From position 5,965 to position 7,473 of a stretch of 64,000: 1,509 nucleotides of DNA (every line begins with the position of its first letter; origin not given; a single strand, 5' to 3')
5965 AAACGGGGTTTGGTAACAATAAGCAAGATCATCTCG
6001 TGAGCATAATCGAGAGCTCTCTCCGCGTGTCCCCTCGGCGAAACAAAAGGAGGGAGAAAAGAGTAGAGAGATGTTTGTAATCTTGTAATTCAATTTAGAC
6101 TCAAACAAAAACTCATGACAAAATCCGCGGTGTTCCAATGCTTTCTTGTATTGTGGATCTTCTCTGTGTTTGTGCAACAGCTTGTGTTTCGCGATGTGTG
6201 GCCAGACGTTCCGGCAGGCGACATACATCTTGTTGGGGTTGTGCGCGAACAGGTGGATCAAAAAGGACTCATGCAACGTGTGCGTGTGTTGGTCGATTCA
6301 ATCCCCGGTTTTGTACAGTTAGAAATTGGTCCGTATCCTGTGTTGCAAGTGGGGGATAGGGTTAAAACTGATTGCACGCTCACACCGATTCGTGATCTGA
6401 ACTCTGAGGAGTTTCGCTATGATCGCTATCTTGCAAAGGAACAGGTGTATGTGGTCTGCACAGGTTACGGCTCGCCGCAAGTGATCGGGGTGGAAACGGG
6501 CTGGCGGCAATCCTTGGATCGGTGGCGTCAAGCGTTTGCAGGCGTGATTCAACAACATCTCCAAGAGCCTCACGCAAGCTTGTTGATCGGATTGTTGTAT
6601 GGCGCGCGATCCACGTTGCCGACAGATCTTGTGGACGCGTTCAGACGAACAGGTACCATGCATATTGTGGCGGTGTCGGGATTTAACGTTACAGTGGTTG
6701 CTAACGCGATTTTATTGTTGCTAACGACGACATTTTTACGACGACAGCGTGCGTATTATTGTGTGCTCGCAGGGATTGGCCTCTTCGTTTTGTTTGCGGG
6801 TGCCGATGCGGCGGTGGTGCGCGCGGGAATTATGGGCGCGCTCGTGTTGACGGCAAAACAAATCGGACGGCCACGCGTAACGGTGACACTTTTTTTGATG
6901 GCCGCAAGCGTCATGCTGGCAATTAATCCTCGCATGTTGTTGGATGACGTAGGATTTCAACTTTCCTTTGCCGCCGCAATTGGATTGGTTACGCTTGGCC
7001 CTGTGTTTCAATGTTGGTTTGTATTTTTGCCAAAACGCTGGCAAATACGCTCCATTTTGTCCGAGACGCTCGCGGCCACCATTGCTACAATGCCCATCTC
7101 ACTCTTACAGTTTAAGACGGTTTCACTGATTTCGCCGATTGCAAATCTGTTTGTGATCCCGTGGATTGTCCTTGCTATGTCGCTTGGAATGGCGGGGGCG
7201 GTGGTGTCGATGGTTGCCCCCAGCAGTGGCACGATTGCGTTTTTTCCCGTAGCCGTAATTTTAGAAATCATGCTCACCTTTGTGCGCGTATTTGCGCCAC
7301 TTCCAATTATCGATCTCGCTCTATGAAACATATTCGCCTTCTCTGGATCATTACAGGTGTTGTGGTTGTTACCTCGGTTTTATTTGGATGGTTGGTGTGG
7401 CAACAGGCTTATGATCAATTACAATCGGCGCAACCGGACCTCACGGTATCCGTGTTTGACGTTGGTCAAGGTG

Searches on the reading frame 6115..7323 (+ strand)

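Call 71: search_protein_families(library=pfam, proteins=[window:6115-7323:+], max_evalue=0.00001)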
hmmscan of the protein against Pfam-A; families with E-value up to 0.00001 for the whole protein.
window:6115-7323:+ (403 aa): 2 families
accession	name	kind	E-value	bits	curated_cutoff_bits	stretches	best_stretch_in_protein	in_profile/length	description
PF03772.21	Competence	-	6.6e-48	163.8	23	1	160-398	1-240/270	Competence protein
PF13567.11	DUF4131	-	7e-06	26.3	31.6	1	9-120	39-162/165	Domain of unknown function (DUF4131)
